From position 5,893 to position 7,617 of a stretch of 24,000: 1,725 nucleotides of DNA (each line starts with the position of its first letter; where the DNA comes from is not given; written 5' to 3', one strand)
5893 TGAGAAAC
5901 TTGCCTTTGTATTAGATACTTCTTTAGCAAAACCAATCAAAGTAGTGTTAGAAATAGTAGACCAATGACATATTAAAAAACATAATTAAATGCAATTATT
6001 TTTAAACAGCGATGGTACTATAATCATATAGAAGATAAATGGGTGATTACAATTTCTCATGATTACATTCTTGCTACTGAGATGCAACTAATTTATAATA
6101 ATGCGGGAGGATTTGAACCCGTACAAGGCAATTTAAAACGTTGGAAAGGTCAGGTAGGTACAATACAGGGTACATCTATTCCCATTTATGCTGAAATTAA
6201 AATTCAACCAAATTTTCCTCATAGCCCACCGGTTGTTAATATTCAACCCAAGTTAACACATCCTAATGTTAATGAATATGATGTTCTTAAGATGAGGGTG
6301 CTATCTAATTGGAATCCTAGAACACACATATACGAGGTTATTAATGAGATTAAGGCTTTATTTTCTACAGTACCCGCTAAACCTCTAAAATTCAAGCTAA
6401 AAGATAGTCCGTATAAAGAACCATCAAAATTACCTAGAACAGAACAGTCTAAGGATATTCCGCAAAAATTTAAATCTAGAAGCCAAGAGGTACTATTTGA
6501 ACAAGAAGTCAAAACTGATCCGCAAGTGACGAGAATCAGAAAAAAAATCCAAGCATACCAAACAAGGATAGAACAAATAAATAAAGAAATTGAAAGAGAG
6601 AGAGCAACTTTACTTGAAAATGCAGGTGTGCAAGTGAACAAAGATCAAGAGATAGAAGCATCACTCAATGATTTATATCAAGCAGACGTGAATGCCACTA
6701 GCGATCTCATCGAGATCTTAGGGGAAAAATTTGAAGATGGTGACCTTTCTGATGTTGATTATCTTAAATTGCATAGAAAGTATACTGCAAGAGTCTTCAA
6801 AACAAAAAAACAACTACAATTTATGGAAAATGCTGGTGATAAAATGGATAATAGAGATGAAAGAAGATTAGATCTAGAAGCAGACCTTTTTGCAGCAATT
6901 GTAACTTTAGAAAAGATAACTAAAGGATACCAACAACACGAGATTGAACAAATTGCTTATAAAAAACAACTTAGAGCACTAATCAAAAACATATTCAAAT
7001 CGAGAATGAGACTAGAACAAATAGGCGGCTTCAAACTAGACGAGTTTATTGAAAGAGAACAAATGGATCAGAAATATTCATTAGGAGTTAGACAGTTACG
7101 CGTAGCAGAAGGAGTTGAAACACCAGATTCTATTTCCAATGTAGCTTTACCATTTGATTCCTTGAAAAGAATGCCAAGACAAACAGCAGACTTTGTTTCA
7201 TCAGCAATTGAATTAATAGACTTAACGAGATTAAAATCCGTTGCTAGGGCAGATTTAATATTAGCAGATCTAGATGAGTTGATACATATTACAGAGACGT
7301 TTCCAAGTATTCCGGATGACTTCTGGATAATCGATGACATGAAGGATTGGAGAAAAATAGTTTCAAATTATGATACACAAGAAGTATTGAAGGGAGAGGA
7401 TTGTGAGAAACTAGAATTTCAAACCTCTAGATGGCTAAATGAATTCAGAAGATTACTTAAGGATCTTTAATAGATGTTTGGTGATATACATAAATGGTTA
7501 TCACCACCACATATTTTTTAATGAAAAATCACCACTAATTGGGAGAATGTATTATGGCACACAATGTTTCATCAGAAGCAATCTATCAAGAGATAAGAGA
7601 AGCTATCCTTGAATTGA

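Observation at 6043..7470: Single-polypeptide ESCRT-I: Vps23 (UEV + stalk + steadiness box) fused to full-length Vps28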

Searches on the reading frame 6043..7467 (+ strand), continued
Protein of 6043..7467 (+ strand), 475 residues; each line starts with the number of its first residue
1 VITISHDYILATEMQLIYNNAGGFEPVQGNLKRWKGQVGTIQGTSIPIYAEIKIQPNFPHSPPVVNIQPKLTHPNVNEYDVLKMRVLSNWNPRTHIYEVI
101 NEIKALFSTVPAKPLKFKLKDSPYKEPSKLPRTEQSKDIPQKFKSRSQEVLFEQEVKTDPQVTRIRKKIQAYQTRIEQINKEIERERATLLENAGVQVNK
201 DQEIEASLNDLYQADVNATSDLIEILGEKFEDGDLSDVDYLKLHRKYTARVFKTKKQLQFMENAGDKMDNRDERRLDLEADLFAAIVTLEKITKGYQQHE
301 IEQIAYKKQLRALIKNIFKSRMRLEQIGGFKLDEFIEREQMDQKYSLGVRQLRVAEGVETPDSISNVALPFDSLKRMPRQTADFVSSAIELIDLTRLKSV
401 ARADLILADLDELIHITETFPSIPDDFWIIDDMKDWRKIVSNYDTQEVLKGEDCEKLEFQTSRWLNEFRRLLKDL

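Call 68: list_cluster_members(proteins=[window:6043-7467:+, P0034])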
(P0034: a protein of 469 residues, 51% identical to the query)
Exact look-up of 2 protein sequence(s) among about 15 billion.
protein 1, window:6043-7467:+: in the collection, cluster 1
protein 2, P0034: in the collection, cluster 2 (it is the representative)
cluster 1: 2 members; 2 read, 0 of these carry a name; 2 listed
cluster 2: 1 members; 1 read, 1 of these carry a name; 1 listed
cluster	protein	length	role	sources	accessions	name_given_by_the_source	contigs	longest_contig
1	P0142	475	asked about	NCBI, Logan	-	-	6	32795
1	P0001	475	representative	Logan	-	-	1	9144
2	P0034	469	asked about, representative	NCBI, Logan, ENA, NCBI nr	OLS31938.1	MAG: hypothetical protein HeimAB125_14070 [Candidatus Heimdallarchaeota archaeon AB_125]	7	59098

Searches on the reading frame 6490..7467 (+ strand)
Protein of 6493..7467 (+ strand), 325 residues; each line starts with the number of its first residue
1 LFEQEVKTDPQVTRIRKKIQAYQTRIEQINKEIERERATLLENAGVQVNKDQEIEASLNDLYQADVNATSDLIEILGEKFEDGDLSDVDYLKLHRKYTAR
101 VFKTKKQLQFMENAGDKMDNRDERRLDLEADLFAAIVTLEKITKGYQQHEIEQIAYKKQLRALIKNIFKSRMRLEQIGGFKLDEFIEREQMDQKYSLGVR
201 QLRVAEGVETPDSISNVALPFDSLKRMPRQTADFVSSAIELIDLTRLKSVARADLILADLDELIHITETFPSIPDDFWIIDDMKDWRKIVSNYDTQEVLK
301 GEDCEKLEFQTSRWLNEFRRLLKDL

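Call 16: search_solved_structures(query=window:6493-7467:+, max_evalue=10, show_alignments=4)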
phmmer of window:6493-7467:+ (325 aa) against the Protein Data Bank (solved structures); distinct sequences matched with E-value up to 10: 3.
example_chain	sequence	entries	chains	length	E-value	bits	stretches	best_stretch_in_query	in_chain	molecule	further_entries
2j9w_A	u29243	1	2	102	0.0044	20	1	227-322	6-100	VPS28-PROV PROTEIN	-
6xu6_AJ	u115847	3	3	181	0.25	14.2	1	165-200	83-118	40S ribosomal protein S9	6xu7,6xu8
4v6w_AJ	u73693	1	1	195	0.29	14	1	165-200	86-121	40S ribosomal protein S9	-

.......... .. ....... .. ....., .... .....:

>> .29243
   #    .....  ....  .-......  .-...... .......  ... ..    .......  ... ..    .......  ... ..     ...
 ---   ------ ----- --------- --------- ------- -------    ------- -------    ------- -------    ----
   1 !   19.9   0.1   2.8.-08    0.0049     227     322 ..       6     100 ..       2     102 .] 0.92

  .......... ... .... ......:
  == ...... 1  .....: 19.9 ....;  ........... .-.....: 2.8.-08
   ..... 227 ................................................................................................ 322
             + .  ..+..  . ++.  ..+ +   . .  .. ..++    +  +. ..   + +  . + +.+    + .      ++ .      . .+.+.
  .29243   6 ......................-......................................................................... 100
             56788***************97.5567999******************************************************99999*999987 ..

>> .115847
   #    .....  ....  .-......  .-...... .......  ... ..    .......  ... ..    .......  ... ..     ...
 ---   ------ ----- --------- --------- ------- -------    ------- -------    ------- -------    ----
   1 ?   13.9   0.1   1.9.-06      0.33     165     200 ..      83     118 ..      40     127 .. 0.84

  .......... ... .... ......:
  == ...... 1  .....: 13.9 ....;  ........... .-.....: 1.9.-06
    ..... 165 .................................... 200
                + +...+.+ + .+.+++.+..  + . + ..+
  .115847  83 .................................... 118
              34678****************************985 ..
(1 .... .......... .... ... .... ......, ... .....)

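Call 30: search_solved_structures(query=A2, max_evalue=10, show_alignments=5)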
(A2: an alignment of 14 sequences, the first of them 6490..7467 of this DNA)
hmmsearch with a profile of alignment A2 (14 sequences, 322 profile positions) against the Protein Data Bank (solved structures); distinct sequences matched with E-value up to 10: 10.
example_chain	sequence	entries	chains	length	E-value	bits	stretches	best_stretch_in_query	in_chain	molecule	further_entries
2f66_B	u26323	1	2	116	0.0043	19.6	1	116-174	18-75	Vacuolar protein sorting-associated protein VPS28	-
2f6m_B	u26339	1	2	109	0.0043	19.5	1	116-174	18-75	Vacuolar protein sorting-associated protein VPS28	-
2p22_B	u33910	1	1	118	0.0057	19.1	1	115-174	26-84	Vacuolar protein sorting-associated protein 28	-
2caz_B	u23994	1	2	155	0.0062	19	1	115-174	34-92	VACUOLAR PROTEIN SORTING-ASSOCIATED PROTEIN VPS28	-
3mlg_A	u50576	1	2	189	0.0083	18.6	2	181-209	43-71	2X chimera of Helicobacter pylori protein HP0242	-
2j9w_A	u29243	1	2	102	0.013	18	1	228-320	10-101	VPS28-PROV PROTEIN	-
21gi_A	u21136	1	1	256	0.024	17.1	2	181-210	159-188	A designed protein Three-twist Knot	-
4pg4_A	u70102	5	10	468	0.37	13.2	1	27-153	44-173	Homoserine dehydrogenase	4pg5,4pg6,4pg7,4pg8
2f66_A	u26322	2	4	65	0.62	12.4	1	118-178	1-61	Suppressor protein STP22 of temperature-sensitive alpha-factor receptor and arginine perme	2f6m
7wbn_A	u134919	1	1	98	1.8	10.9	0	15-45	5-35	RevCC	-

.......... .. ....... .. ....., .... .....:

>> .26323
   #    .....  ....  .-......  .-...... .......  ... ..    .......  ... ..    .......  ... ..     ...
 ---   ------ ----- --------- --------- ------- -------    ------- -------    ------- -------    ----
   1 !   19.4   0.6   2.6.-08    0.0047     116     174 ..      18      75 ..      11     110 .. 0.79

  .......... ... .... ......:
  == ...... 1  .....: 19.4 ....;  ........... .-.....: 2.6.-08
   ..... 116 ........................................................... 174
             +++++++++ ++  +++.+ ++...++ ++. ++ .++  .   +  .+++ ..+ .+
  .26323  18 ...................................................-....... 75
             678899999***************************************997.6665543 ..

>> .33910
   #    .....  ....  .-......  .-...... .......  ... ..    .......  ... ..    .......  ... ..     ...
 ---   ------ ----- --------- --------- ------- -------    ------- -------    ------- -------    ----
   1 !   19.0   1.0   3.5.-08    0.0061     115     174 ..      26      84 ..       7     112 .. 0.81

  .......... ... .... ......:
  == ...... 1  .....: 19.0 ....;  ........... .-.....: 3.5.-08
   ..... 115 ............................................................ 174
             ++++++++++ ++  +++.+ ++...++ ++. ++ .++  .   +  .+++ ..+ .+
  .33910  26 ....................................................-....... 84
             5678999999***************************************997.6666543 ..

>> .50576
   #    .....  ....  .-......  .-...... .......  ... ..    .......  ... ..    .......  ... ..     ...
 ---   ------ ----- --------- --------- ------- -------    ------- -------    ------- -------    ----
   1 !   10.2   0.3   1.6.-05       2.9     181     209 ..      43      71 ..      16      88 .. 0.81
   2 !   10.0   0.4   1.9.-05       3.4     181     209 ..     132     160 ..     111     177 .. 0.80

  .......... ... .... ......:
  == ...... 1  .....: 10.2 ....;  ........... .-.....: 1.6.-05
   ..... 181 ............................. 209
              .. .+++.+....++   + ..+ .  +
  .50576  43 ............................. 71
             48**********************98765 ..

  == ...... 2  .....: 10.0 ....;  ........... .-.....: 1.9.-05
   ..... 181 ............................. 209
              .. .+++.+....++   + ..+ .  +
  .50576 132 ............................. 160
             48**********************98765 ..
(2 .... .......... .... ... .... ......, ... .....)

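Call 36: predict_structure(alignment_id=A2)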
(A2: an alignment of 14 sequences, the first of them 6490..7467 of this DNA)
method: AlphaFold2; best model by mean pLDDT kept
length: 326 residues; sequences in the alignment: 14
mean_pLDDT: 80.5   pTM: 0.51
mean pLDDT of the five models: 80.5, 78.2, 76.8, 75.5, 74.1
residues with pLDDT >= 90: 89; 70-90: 184; 50-70: 28; < 50: 25
segments of 3 or more residues with pLDDT < 50: 1-8, 53-55, 214-217, 219-228
pLDDT, mean of each block of 10 residues (from residue 1): 44 77 86 79 62 57 85 89 84 91 90 77 89 93 86 77 83 84 90 89 74 50 47 81 85 90 89 81 95 93 93 90 75
secondary structure, 60 per line:
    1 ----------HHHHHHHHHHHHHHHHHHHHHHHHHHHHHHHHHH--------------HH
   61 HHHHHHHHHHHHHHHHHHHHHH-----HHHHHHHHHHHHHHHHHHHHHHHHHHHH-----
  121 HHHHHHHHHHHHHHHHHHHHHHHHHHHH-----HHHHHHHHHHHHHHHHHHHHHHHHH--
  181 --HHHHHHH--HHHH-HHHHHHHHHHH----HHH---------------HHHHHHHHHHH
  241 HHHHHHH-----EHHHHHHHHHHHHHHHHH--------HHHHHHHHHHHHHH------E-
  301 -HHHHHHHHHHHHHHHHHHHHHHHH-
elements in order: H11-44 H59-82 H88-115 H121-148 H154-178 H183-189 H192-195 H197-207 H230-247 H254-270 H279-292 H302-325

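Call 39: fold_search(model_id=the predicted structure, library=pdb)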
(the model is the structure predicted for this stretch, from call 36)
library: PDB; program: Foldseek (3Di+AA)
matches with E <= 10: 393; with E <= 0.001: 0
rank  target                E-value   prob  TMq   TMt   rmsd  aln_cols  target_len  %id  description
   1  9hap_R                1.7e-02  0.94  0.21  0.20  22.4       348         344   11  Cryo-EM structure of inactive human arginine-vasopressin (AVP) V2 receptor (V2R) with tolvaptan (released 2025-06-04)
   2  2j9w_A                2.7e-02  1.00  0.28  0.84   1.4        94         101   28  Structural insight into the ESCRT-I-II link and its role in MVB trafficking (released 2007-01-23)
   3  2j9w_B                3.0e-02  1.00  0.27  0.84   1.6        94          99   28  Structural insight into the ESCRT-I-II link and its role in MVB trafficking (released 2007-01-23)
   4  5cwb                  6.9e-02  0.87  0.19  0.27  14.2       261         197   11  Crystal structure of de novo designed helical repeat protein DHR4 (released 2015-12-16)
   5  9d3e_A                8.6e-02  0.80  0.21  0.20  21.1       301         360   12  Cryo-EM structure of CCR6 bound by SQA1 and OXM2 (released 2024-09-11)
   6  9k7z_0                1.3e-01  0.69  0.21  0.26  13.6       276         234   13  Cryo-EM structure of designed zinc-induced icosahedron Cage-i53-Zn1-HEHE-16 (released 2025-10-29)
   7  9eaj_A                1.5e-01  0.72  0.22  0.20  20.1       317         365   11  Structure of nanobody AT206 in complex with the angiotensin II type I receptor (AT1R) (released 2025-03-05)
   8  5tvn                  1.8e-01  0.63  0.23  0.19  21.9       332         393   10  Crystal structure of the LSD-bound 5-HT2B receptor (released 2017-02-01)
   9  9isi                  2.6e-01  0.51  0.20  0.18  21.1       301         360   13  Structure of human C3aR in apo state (released 2025-04-23)
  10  8cwy_A                3.0e-01  0.60  0.24  0.19  12.0       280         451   13  Accurate computational design of genetically encoded 3D protein crystals (released 2023-11-01)
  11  6tq9_B                3.1e-01  0.38  0.21  0.23  18.9       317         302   10  Crystal structure of the Orexin-1 receptor in complex with SB-408124 (released 2020-01-01)
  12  6iql_B                3.7e-01  0.60  0.23  0.22  20.7       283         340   12  Crystal structure of dopamine receptor D4 bound to the subtype-selective ligand, L745870 (released 2019-12-04)
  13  8rks_F                3.9e-01  0.41  0.23  0.24  18.5       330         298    9  Structure of VPS29-VPS35 bound to the LFa motif R21 of Fam21. (released 2024-04-24)
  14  7wc8                  4.1e-01  0.60  0.24  0.22  20.1       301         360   12  Crystal structure of serotonin 2A receptor in complex with lumateperone (released 2022-01-26)
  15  6vme_U                4.2e-01  1.00  0.25  0.74   2.7        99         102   19  Human ESCRT-I heterotetramer headpiece (released 2020-05-20)
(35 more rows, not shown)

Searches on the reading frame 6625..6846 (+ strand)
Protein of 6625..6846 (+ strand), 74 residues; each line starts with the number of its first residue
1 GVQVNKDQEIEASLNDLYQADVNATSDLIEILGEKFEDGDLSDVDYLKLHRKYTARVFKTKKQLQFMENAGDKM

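Call 48: search_solved_structures(query=window:6625-6846:+, max_evalue=10, show_alignments=4)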
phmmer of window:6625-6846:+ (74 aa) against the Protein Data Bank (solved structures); distinct sequences matched with E-value up to 10: 1.
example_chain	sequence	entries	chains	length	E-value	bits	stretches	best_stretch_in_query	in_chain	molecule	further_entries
4yu5_A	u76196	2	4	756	0.56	14.5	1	4-66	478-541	Immune inhibitor A, metalloprotease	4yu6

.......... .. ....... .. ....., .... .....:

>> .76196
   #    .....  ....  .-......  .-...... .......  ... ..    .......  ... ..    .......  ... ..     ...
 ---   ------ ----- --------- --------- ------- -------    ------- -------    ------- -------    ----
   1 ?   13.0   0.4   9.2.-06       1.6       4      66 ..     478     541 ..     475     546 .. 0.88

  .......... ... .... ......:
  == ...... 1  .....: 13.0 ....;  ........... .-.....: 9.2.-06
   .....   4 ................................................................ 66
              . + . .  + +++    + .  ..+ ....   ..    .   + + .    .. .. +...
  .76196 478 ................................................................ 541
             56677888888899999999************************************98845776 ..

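Call 52: search_solved_structures(query=A5, max_evalue=10, show_alignments=5)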
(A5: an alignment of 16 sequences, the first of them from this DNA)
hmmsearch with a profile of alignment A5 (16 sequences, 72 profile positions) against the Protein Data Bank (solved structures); distinct sequences matched with E-value up to 10: 2.
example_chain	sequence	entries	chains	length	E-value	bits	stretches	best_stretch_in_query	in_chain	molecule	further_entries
8bhx_A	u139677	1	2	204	0.43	14.3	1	7-45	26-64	Superoxide dismutase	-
8g4k_A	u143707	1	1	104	1.4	12.6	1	22-38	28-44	5HCS_TGFBR2_1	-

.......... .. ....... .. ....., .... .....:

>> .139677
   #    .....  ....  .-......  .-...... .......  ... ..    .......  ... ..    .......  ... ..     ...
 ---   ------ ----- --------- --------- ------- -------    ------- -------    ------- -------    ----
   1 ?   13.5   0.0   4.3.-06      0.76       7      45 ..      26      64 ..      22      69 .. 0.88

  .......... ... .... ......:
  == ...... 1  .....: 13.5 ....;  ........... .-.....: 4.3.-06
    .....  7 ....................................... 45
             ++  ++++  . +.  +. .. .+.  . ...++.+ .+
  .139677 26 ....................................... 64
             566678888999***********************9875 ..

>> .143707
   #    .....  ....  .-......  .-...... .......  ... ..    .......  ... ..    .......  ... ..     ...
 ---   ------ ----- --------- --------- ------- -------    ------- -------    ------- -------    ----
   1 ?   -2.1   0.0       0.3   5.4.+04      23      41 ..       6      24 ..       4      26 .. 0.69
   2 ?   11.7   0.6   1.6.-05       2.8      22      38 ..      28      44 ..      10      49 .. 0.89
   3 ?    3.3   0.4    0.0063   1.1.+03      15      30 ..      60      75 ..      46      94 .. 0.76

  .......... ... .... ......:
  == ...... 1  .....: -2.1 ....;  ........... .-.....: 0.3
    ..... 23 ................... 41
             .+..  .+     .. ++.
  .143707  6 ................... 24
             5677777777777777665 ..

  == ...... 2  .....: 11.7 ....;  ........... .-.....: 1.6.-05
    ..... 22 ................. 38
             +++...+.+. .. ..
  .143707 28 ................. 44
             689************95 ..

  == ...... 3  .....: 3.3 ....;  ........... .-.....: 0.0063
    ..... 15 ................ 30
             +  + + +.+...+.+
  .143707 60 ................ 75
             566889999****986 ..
